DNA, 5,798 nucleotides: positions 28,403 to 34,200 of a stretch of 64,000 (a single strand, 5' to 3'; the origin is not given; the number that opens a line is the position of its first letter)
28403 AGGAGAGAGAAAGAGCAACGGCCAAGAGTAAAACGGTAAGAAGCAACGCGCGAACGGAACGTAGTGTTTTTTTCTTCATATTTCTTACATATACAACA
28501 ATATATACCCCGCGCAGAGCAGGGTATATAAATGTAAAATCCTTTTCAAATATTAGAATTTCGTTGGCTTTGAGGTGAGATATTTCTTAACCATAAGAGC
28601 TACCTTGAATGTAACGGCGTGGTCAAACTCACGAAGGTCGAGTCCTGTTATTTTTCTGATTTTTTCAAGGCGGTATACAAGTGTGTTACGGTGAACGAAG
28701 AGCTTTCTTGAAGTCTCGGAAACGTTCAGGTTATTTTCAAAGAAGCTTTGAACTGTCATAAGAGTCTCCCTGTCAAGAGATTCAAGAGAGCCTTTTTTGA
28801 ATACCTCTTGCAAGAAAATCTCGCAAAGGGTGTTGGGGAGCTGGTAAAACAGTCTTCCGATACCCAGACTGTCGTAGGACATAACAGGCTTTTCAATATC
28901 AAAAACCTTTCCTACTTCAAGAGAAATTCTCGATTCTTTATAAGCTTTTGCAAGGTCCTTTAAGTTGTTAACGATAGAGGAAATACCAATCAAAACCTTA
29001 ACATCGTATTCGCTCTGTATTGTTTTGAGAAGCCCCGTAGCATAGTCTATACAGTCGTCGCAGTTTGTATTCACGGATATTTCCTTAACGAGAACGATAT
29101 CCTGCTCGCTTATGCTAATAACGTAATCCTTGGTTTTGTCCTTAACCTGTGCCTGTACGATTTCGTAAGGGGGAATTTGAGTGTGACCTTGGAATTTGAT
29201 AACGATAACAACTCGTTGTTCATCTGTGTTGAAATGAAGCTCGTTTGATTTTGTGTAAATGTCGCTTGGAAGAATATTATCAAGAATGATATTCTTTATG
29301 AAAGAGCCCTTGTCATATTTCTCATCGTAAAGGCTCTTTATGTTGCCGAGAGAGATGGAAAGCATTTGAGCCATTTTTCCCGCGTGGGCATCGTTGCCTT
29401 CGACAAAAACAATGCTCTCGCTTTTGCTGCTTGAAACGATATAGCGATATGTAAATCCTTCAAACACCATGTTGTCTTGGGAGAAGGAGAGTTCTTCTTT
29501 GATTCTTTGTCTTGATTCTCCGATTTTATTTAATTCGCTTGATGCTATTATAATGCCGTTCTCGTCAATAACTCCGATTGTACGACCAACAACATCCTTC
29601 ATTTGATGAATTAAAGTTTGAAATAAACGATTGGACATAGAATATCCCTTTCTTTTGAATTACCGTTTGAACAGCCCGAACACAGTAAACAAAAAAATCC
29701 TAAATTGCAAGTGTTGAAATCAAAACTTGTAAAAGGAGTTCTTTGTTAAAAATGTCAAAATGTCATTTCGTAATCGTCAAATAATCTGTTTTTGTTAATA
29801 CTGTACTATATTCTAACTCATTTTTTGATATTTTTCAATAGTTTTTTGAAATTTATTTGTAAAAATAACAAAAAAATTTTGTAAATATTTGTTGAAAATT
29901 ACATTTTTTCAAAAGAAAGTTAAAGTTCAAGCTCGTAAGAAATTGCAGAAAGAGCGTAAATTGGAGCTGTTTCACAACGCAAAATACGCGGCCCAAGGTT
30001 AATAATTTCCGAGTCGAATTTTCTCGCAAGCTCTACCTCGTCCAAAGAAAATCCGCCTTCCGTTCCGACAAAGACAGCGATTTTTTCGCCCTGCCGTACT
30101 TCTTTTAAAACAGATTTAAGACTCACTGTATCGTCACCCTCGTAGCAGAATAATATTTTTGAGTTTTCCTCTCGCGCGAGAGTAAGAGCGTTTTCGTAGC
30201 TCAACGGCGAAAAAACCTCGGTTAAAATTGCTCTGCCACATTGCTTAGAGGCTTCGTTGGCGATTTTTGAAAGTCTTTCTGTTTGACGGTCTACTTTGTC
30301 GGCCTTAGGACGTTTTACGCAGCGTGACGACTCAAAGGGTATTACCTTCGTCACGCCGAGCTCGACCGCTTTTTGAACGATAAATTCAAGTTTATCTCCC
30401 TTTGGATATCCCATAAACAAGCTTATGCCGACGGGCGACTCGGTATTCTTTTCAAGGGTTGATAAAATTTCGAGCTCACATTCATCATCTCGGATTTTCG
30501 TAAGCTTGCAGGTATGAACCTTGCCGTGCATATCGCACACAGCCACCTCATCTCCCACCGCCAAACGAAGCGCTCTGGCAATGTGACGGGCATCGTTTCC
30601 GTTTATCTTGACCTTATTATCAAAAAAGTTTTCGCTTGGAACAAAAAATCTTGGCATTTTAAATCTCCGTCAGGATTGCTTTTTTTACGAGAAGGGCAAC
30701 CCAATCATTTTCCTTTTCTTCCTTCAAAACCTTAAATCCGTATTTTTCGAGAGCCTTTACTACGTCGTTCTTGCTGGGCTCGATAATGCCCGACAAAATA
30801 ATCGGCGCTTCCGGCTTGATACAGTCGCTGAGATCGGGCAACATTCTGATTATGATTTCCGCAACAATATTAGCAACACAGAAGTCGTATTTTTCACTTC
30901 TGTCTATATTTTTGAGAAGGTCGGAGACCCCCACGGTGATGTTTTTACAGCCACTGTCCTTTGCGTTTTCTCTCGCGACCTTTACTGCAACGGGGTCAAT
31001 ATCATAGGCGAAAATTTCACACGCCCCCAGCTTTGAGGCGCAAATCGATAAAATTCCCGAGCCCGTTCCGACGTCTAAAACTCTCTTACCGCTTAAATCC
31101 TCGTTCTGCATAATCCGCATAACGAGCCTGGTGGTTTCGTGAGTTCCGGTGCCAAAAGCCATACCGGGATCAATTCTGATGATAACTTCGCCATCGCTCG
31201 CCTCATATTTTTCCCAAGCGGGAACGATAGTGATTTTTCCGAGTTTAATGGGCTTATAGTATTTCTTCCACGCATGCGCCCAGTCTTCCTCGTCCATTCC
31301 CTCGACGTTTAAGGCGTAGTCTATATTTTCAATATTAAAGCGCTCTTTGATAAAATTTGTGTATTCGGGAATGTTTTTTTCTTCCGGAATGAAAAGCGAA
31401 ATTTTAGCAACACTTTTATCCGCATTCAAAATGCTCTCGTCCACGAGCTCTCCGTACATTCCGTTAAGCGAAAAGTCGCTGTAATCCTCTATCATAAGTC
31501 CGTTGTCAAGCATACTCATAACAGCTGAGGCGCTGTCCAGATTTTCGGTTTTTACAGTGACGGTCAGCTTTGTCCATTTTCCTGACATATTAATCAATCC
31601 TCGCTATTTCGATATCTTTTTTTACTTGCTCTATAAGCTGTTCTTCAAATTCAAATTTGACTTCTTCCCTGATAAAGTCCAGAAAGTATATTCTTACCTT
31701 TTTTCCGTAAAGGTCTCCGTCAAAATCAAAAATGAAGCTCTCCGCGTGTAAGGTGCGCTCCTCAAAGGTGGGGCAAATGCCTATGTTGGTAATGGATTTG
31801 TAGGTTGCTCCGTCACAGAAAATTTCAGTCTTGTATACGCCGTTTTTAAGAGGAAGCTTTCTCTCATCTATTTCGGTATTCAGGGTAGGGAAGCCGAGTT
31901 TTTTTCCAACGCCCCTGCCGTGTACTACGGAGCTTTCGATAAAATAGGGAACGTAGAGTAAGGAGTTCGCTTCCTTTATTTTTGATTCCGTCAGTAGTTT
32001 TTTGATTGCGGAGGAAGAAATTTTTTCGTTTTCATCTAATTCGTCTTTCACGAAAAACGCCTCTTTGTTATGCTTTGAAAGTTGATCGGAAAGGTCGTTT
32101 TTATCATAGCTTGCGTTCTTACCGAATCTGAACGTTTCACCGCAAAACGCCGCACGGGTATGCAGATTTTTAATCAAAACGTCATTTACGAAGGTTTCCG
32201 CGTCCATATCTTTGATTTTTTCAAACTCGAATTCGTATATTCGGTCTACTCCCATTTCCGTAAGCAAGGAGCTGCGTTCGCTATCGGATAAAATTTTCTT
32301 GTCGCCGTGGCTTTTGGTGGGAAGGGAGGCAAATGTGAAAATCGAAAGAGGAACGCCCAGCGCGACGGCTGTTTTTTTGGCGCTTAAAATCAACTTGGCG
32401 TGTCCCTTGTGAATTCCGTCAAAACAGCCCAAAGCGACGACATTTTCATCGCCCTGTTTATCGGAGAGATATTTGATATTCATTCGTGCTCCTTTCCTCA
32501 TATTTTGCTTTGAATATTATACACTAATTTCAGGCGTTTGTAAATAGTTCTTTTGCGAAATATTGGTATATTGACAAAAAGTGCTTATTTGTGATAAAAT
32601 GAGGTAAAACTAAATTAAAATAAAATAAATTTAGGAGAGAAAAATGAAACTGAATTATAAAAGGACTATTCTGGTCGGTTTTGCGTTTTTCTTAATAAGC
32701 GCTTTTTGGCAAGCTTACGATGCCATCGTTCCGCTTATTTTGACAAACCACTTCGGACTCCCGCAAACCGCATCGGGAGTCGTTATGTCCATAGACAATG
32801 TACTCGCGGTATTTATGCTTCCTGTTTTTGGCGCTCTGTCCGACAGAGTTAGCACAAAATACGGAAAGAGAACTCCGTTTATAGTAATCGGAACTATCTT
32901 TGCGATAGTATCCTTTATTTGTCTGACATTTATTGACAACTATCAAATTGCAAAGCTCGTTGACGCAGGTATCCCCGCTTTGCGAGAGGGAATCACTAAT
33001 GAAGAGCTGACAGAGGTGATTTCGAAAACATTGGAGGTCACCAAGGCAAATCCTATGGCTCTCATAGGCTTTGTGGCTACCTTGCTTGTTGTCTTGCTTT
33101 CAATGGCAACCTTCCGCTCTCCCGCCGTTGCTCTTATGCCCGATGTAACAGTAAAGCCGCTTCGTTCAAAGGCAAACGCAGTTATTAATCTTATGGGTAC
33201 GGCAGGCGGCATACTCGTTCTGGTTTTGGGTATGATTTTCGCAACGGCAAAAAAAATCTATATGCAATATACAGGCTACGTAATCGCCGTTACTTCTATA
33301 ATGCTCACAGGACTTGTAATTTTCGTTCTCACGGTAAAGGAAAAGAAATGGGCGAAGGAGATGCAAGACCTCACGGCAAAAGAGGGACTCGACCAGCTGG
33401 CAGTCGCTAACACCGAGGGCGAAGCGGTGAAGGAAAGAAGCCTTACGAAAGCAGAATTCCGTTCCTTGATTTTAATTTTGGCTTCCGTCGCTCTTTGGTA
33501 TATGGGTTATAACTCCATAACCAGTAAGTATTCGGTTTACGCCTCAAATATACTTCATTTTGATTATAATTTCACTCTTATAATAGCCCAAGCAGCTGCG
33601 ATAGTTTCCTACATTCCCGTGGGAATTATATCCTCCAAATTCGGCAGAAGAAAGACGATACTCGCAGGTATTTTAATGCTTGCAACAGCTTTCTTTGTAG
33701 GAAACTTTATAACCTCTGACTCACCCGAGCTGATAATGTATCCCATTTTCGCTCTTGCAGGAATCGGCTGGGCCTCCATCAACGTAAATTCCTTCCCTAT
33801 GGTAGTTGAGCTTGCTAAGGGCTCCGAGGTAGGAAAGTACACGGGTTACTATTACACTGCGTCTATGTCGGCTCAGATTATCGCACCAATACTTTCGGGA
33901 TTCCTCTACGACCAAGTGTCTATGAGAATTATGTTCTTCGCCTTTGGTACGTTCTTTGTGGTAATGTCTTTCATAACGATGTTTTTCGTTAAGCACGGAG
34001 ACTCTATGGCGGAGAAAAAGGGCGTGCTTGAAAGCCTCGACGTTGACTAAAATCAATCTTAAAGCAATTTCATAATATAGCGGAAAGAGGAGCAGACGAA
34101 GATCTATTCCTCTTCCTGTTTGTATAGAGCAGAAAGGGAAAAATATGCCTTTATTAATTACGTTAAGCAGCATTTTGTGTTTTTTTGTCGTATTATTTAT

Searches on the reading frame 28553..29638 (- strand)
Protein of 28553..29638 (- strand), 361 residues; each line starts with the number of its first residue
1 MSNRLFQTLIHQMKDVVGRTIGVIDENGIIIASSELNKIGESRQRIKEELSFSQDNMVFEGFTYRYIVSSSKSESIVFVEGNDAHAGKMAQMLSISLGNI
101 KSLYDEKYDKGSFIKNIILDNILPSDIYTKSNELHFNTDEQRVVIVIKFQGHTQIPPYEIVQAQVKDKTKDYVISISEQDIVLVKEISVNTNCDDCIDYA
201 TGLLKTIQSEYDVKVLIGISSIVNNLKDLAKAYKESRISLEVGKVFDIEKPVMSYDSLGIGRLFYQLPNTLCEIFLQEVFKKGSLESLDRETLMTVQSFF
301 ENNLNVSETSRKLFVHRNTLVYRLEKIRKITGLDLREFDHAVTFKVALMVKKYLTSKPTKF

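Call 78: search_protein_families(library=pfam, proteins=[window:28553-29638:-], max_evalue=0.00001)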
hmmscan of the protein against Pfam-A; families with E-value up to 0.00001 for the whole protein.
window:28553-29638:- (361 aa): 2 families
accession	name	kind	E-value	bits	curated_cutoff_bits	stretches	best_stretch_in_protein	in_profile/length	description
PF13556.12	HTH_30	-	1e-20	73.7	27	1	293-349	2-58/59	PucR C-terminal helix-turn-helix domain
PF17853.6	GGDEF_2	-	6.4e-11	43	24.5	1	125-242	6-116/116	GGDEF-like domain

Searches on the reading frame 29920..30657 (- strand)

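Call 78: search_protein_families(library=pfam, proteins=[window:29920-30657:-], max_evalue=0.00001)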
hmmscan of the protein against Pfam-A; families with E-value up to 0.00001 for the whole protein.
window:29920-30657:- (245 aa): 2 families
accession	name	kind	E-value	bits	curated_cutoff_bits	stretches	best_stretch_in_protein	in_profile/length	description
PF04452.19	Methyltrans_RNA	-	8.5e-48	162.5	23.9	1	73-240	2-165/165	RNA methyltransferase domain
PF20260.4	PUA_4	-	5.4e-10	39.7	23.9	1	18-65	1-48/48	RNA methyltransferase PUA domain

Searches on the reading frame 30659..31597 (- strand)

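Call 79: search_protein_families(library=pfam, proteins=[window:30659-31597:-], max_evalue=0.00001)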
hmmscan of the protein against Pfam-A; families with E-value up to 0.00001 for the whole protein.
window:30659-31597:- (312 aa): 7 families
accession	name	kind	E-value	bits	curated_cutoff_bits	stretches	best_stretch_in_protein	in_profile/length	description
PF06325.19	PrmA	-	1e-81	275.2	22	1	7-306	1-295/296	Ribosomal protein L11 methyltransferase (PrmA)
PF13847.12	Methyltransf_31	-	2e-12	47.5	27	1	169-259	3-93/145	Methyltransferase domain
PF05175.20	MTS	-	2.8e-12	47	23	1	143-243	7-105/170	Methyltransferase small domain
PF13649.12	Methyltransf_25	-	7.2e-10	39.9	27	1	173-245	1-73/97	Methyltransferase domain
PF12847.13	Methyltransf_18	-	1.1e-08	35.7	27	1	169-294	14-139/151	Methyltransferase domain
PF13489.12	Methyltransf_23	-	5.2e-07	30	27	1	156-247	10-92/164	Methyltransferase domain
PF08241.18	Methyltransf_11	-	2.5e-06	28.5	21.2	1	174-254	1-74/95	Methyltransferase domain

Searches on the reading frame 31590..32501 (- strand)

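Call 79: search_protein_families(library=pfam, proteins=[window:31590-32501:-], max_evalue=0.00001)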
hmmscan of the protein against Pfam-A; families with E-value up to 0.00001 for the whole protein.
window:31590-32501:- (303 aa): 3 families
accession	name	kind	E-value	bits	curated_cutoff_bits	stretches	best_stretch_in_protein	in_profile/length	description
PF01687.23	Flavokinase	-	1.7e-37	128.8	19.6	1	184-301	3-121/124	Riboflavin kinase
PF06574.18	FAD_syn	-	2.2e-30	106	27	1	17-164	5-157/158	FAD synthetase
PF01467.32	CTP_transf_like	-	3e-07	31.1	21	1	23-168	2-132/133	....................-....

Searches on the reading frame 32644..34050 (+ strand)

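Call 79: search_protein_families(library=pfam, proteins=[window:32644-34050:+], max_evalue=0.00001)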
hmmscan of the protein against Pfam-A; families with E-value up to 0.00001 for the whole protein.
window:32644-34050:+ (468 aa): 3 families
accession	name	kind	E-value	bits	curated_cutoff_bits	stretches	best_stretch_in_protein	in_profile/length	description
PF07690.21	MFS_1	-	3e-37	128.8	33.4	2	312-451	38-176/347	Major Facilitator Superfamily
PF13347.12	MFS_2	-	1.7e-16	60.2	27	2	18-94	9-85/427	MFS/sugar transport protein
PF12832.13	MFS_1_like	-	2.3e-12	47.1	25.2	1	35-432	27-372/373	MFS_1 like family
